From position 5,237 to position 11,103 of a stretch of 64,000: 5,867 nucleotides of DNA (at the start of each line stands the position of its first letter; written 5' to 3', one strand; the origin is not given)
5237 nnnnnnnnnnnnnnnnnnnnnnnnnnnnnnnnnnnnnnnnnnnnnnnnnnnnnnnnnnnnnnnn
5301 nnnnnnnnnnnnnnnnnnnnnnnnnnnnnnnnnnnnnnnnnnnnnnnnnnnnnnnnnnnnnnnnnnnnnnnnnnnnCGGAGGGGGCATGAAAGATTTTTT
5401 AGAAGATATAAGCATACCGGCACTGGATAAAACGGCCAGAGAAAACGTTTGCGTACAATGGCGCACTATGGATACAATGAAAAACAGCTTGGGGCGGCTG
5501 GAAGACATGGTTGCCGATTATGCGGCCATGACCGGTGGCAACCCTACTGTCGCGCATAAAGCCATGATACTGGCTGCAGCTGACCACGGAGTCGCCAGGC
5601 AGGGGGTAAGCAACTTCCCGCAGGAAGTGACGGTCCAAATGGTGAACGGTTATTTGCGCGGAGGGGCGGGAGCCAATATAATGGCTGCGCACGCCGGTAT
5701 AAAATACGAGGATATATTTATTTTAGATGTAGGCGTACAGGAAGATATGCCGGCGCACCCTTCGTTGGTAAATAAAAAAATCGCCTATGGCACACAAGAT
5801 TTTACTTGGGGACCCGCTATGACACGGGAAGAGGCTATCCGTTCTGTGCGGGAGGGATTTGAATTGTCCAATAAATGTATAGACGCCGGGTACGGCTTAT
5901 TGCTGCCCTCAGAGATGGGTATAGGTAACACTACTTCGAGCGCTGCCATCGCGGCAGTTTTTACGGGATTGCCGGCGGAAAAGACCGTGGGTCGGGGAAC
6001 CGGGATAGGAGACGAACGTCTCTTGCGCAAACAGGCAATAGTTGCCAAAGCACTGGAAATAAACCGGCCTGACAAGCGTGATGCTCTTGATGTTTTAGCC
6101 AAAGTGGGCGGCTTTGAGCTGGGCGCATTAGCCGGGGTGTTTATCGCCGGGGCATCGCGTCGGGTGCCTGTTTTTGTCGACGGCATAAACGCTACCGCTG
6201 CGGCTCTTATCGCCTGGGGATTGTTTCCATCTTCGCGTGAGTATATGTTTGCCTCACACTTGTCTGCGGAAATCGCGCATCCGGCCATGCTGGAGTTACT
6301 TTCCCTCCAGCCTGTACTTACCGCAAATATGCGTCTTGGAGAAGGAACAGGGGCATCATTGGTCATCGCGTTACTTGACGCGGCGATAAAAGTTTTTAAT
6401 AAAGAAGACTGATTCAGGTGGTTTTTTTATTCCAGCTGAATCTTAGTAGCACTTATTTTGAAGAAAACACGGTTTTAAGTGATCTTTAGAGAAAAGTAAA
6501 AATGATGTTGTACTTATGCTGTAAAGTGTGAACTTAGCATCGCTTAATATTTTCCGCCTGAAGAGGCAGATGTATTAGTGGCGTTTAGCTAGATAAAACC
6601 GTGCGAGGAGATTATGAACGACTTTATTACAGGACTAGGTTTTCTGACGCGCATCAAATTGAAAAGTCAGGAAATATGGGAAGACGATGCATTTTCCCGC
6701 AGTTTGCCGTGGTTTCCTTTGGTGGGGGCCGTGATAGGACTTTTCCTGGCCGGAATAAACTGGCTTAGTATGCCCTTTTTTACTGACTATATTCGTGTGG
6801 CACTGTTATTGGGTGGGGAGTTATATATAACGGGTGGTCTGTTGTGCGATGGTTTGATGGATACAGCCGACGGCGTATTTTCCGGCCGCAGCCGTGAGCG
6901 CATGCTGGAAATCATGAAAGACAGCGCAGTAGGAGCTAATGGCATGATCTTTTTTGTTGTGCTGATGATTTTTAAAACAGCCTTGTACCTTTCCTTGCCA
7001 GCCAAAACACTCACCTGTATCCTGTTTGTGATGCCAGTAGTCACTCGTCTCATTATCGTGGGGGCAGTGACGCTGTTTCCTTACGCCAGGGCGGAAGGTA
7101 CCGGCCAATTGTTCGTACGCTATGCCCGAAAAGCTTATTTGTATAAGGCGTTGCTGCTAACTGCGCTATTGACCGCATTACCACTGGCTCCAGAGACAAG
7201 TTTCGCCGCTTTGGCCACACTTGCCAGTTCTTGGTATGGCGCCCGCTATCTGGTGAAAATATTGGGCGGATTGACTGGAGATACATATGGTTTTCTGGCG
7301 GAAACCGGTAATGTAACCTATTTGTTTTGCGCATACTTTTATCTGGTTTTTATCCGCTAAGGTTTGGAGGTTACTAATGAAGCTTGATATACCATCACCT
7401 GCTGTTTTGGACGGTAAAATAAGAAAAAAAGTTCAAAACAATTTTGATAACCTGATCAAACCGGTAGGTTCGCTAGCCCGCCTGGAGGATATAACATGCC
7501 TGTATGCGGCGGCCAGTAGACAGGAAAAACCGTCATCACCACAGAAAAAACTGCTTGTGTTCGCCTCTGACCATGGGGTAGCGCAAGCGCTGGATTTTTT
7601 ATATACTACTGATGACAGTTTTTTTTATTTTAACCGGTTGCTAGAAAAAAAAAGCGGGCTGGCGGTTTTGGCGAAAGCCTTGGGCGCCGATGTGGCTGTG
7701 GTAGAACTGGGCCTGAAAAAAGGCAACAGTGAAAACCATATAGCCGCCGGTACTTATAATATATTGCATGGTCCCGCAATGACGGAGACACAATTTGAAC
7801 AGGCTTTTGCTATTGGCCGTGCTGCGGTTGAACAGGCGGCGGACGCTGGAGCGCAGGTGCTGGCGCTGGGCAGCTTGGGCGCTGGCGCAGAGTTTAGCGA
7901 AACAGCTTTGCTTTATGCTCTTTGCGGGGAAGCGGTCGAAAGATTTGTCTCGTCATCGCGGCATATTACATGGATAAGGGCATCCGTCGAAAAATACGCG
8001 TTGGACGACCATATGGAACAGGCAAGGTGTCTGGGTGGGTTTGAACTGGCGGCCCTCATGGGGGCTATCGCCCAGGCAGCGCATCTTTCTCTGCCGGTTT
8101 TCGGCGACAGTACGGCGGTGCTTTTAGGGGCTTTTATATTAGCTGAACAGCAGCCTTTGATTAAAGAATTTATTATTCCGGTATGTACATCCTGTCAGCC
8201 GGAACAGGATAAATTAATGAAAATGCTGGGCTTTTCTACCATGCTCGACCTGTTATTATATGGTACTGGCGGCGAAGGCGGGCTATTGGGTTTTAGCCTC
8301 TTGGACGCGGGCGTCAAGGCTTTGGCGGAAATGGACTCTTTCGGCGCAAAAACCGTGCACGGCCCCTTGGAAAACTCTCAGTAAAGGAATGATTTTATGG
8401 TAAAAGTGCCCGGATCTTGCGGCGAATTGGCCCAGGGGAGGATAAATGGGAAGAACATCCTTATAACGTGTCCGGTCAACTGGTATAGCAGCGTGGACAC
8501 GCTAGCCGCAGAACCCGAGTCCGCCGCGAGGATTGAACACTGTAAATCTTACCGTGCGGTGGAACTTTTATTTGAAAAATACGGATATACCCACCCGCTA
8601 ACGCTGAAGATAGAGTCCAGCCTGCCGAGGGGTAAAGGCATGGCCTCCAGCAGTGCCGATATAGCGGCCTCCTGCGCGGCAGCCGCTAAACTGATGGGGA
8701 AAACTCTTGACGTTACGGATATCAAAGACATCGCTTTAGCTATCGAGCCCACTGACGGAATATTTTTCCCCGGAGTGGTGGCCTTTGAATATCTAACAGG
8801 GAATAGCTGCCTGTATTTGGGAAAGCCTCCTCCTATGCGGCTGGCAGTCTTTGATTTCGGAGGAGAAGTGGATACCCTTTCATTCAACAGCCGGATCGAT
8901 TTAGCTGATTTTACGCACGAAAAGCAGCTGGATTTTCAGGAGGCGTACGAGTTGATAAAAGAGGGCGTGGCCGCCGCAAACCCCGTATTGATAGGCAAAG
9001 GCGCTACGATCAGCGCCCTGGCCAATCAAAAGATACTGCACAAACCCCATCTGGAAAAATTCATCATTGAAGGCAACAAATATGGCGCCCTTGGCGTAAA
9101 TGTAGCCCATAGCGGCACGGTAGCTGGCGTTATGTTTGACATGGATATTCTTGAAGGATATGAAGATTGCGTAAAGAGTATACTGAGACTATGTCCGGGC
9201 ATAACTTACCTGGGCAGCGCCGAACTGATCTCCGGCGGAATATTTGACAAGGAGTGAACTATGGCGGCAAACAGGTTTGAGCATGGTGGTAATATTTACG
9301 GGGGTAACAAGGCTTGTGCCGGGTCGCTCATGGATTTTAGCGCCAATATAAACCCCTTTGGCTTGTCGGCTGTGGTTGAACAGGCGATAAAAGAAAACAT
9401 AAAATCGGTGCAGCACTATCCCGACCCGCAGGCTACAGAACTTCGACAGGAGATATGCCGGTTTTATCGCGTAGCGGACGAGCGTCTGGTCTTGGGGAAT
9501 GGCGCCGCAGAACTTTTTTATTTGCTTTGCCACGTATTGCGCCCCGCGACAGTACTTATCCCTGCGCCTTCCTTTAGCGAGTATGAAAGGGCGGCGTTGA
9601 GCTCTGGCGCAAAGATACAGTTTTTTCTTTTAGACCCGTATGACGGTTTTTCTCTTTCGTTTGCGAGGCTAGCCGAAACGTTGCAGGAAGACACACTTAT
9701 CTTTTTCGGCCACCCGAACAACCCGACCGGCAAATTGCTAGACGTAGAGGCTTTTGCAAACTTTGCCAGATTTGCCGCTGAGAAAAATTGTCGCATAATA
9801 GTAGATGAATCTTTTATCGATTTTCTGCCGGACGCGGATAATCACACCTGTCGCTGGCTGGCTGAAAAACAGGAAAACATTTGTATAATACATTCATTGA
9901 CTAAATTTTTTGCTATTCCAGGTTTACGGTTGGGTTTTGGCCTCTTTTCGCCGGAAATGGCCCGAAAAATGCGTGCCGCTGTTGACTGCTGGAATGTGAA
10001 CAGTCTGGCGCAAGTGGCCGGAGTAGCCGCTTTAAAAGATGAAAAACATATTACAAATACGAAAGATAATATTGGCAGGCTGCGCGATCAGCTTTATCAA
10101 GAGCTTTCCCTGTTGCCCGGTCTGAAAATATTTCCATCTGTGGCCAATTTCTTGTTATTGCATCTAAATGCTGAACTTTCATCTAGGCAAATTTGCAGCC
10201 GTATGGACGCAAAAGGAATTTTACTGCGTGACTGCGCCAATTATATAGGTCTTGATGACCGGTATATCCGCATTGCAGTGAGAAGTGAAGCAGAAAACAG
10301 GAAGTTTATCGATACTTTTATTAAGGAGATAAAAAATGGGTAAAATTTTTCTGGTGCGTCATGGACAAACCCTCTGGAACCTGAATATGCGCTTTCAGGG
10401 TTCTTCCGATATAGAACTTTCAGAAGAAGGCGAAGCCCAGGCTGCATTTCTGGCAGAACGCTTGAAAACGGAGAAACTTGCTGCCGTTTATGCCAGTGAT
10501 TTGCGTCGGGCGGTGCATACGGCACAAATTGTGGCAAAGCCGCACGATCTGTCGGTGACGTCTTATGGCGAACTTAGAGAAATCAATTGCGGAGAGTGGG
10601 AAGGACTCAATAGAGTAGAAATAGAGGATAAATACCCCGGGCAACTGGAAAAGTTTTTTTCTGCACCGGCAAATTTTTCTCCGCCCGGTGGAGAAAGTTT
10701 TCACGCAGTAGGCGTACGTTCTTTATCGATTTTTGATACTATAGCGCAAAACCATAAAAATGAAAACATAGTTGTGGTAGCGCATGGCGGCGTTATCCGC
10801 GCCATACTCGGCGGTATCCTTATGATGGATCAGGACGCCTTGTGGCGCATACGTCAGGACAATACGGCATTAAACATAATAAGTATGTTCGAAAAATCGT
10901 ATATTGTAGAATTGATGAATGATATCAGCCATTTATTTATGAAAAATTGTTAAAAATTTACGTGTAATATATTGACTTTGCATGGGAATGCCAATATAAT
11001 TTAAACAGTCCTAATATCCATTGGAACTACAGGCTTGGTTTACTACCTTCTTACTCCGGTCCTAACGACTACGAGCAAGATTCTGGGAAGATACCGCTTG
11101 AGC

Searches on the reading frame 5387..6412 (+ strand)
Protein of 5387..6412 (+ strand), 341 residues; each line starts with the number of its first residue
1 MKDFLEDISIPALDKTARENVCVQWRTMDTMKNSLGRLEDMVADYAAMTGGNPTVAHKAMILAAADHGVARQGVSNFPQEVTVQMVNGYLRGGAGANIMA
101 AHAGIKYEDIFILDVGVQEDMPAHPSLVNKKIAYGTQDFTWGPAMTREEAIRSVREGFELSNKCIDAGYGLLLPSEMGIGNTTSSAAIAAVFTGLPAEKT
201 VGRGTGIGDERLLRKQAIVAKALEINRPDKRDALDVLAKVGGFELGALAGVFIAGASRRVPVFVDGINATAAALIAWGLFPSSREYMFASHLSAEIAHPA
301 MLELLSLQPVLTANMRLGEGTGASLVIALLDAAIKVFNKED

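Call 29: search_protein_families(library=pfam, proteins=[window:5387-6412:+], max_evalue=0.00001)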
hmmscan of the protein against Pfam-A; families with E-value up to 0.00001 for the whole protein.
window:5387-6412:+ (341 aa): 1 family
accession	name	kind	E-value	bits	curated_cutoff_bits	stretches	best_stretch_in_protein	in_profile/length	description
PF02277.22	DBI_PRT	-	8.2e-110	367.6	22.6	1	10-339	1-320/329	Phosphoribosyltransferase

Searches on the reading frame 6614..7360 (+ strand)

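Call 29: search_protein_families(library=pfam, proteins=[window:6614-7360:+], max_evalue=0.00001)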
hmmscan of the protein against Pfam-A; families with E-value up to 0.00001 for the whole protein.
window:6614-7360:+ (248 aa): 1 family
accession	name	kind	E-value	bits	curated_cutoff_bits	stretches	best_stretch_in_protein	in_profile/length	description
PF02654.20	CobS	-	2.2e-47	162.3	23.2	1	8-237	2-206/207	Cobalamin-5-phosphate synthase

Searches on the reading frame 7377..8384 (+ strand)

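Call 29: search_protein_families(library=pfam, proteins=[window:7377-8384:+], max_evalue=0.00001)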
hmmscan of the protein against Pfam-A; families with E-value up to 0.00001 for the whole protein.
window:7377-8384:+ (335 aa): 1 family
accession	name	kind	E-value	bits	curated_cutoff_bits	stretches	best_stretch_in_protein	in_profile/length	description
PF02277.22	DBI_PRT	-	1.1e-60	206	22.6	1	11-324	4-326/329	Phosphoribosyltransferase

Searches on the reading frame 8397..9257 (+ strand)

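Call 29: search_protein_families(library=pfam, proteins=[window:8397-9257:+], max_evalue=0.00001)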
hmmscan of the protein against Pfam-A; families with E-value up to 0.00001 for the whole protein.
window:8397-9257:+ (286 aa): 1 family
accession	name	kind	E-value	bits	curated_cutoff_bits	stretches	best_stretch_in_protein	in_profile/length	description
PF00288.32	GHMP_kinases_N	-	8.4e-13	48.8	22.3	1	52-117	4-67/87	GHMP kinases N terminal domain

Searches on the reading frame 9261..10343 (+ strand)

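Call 29: search_protein_families(library=pfam, proteins=[window:9261-10343:+], max_evalue=0.00001)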
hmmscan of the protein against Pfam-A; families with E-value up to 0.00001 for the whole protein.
window:9261-10343:+ (360 aa): 1 family
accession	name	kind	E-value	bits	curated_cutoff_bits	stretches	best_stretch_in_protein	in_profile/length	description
PF00155.27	Aminotran_1_2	-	2.1e-50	172.4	19.7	1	23-352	3-360/361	Aminotransferase class I and II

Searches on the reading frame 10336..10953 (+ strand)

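Call 28: search_protein_families(library=pfam, proteins=[window:10336-10953:+], max_evalue=0.00001)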
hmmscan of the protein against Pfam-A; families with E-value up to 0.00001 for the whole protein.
window:10336-10953:+ (205 aa): 1 family
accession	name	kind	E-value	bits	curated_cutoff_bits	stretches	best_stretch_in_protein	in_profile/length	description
PF00300.27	His_Phos_1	-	4.7e-65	219.3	21.7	1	4-196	1-193/194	Histidine phosphatase superfamily (branch 1)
